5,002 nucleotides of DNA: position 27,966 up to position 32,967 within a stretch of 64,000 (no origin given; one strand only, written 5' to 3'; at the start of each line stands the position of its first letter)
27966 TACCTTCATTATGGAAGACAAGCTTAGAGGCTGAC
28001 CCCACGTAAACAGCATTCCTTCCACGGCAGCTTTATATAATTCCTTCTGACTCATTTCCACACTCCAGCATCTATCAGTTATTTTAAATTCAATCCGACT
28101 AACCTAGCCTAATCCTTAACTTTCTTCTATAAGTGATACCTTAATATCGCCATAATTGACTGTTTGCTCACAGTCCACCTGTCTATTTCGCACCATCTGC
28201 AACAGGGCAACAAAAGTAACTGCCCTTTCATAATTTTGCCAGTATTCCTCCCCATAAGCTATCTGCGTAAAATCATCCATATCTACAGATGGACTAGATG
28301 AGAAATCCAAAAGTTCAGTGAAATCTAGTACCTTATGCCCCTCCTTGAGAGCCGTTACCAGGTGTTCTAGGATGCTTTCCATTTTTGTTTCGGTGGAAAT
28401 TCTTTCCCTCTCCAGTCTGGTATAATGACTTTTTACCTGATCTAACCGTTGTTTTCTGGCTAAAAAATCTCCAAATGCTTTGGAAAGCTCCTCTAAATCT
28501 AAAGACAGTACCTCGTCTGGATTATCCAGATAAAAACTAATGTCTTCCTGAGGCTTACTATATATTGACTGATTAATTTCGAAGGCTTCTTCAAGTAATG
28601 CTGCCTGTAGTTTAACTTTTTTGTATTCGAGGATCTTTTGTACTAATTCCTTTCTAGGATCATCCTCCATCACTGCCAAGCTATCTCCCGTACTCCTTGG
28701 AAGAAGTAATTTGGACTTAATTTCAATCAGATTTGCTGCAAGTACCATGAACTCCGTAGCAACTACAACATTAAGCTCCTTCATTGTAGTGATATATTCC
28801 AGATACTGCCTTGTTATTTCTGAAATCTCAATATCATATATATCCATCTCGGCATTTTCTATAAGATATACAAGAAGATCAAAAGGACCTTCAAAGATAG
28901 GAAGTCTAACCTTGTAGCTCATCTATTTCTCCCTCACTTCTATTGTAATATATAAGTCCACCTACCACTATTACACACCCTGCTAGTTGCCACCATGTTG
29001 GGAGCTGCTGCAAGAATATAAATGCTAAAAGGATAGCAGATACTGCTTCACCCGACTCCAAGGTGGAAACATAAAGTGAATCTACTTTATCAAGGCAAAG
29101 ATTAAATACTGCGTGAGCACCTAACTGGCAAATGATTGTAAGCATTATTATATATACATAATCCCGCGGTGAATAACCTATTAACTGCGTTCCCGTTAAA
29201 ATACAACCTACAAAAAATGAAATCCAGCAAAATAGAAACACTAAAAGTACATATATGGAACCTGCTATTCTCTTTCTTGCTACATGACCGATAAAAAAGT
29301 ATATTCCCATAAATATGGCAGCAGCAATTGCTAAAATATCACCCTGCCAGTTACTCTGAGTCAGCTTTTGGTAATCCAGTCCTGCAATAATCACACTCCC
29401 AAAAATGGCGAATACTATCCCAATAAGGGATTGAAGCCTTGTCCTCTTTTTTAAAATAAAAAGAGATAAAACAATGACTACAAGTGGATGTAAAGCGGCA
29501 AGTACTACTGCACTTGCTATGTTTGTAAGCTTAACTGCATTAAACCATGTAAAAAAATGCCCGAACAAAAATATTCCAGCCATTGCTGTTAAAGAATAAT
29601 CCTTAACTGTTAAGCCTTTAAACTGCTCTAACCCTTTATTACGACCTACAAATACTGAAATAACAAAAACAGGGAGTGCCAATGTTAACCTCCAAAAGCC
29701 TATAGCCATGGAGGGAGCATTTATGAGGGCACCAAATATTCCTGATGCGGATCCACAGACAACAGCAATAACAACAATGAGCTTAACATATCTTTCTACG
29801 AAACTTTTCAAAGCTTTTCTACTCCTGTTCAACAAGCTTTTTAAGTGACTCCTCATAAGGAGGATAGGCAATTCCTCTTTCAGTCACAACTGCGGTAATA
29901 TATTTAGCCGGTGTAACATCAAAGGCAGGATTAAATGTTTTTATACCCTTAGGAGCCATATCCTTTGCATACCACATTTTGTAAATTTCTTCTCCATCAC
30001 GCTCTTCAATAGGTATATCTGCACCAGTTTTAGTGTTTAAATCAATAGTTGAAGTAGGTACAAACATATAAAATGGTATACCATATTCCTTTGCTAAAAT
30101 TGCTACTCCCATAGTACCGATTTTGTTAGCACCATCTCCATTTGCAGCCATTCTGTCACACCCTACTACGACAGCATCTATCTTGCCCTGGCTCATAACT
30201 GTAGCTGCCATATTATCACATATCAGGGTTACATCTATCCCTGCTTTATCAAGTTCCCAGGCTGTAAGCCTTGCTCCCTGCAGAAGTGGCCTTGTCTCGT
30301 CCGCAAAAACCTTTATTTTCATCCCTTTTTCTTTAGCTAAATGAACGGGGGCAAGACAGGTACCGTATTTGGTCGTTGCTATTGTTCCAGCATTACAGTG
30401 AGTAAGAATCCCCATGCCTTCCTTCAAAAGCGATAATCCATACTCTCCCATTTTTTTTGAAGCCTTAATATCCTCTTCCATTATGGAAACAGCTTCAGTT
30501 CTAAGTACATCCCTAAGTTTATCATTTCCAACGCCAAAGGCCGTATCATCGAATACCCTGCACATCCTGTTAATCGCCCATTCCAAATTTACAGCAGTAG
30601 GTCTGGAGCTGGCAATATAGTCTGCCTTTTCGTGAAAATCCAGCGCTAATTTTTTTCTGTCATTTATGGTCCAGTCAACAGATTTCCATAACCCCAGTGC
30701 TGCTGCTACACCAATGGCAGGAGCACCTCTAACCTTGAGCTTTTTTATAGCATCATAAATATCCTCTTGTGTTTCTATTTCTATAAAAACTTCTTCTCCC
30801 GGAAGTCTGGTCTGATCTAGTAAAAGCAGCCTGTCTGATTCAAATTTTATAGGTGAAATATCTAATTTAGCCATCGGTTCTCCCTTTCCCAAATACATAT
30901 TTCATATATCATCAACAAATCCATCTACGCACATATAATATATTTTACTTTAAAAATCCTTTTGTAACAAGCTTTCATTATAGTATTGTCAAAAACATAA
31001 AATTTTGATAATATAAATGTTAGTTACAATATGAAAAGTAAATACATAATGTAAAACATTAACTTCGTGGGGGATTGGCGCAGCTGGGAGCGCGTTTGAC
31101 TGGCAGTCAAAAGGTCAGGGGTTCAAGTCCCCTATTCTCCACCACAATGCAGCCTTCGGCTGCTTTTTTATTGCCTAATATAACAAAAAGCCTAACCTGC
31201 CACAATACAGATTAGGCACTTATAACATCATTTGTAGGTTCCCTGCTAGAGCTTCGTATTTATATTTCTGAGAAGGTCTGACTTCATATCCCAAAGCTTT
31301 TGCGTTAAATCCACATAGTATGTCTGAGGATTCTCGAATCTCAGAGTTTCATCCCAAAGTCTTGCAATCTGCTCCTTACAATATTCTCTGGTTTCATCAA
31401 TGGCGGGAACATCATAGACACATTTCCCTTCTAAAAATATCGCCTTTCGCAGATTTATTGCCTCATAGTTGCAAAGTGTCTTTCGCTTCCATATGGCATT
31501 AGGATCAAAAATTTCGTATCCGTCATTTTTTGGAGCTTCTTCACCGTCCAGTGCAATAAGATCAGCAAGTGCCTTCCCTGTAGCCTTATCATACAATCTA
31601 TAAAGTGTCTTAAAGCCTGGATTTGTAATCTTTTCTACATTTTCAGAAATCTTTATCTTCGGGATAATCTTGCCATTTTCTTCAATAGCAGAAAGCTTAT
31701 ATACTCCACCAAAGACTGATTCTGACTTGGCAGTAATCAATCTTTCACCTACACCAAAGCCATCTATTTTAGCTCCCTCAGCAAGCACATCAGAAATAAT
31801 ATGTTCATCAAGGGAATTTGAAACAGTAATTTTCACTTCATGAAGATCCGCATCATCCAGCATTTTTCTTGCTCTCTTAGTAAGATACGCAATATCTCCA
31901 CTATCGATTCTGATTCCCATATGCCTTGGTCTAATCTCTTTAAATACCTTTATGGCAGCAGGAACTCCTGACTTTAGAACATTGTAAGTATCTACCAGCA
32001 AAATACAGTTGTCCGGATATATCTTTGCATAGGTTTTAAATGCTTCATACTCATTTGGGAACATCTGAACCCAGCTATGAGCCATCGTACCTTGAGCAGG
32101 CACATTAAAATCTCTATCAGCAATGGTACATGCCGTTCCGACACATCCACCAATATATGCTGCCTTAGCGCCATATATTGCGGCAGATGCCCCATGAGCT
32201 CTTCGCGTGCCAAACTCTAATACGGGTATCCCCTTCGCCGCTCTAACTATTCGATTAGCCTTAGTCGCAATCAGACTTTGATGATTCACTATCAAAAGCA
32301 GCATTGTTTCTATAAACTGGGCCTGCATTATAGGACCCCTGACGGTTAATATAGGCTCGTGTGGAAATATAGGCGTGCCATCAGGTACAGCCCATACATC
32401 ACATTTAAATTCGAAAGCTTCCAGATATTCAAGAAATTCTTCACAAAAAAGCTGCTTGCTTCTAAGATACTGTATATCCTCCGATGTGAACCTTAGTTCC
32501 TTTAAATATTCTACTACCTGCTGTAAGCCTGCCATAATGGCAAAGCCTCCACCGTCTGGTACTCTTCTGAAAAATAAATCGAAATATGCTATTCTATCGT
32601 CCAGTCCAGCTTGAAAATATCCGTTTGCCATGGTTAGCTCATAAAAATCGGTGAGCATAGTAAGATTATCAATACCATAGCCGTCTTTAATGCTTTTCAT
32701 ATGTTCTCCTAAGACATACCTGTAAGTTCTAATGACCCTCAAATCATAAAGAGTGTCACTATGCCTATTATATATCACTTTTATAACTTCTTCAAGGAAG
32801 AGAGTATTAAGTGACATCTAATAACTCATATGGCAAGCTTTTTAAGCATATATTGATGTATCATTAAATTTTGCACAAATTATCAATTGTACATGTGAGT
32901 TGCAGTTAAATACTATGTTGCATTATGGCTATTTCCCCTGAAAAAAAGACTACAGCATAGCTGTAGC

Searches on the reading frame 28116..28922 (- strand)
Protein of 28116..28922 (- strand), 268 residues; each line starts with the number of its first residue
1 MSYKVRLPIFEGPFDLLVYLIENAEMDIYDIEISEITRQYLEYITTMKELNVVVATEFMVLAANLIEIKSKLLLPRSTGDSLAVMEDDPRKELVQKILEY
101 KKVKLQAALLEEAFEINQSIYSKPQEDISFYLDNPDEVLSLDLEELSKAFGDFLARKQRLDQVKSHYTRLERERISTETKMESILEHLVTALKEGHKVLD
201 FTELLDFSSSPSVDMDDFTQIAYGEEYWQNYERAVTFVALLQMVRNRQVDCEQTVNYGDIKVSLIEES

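Call 67: search_protein_families(library=pfam, proteins=[window:28116-28922:-], max_evalue=0.00001)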
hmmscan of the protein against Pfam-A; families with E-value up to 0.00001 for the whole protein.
window:28116-28922:- (268 aa): 1 family
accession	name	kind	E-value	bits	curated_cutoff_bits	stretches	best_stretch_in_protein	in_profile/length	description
PF02616.19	SMC_ScpA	-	3.6e-33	115.9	24.6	1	20-264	1-231/232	Segregation and condensation protein ScpA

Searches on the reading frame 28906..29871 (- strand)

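Call 67: search_protein_families(library=pfam, proteins=[window:28906-29871:-], max_evalue=0.00001)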
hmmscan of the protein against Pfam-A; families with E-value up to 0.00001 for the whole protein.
window:28906-29871:- (321 aa): 2 families
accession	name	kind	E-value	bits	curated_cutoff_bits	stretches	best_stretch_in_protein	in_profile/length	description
PF00892.27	EamA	-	1.7e-26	93.5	28.2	2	31-162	5-133/135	EamA-like transporter family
PF03151.22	TPT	-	5.9e-06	26.3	30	0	219-307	48-133/291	Triose-phosphate Transporter family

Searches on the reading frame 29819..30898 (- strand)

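Call 67: search_protein_families(library=pfam, proteins=[window:29819-30898:-], max_evalue=0.00001)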
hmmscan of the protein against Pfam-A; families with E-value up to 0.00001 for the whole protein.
window:29819-30898:- (359 aa): 1 family
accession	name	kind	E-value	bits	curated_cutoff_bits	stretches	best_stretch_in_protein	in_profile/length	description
PF01008.23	IF-2B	-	3.7e-78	263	22.4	1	55-346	1-280/280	Initiation factor 2 subunit family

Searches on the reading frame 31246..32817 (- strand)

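Call 67: search_protein_families(library=pfam, proteins=[window:31246-32817:-], max_evalue=0.00001)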
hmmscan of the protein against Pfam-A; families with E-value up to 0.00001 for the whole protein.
window:31246-32817:- (523 aa): 4 families
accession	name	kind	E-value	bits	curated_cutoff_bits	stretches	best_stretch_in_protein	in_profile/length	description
PF17767.7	NAPRTase_N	-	1.3e-38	132.5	32.6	1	54-178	1-125/125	Nicotinate phosphoribosyltransferase (NAPRTase) N-terminal domain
PF17956.6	NAPRTase_C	-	5.5e-36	123.9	23.3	1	403-512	2-111/111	Nicotinate phosphoribosyltransferase C-terminal domain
PF04095.22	NAPRTase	-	2.5e-07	31.1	20.8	1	200-386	4-204/239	Nicotinate phosphoribosyltransferase (NAPRTase) family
PF02749.22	QRPTase_N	-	4.4e-07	30.5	27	0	126-181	30-82/82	Quinolinate phosphoribosyl transferase, N-terminal domain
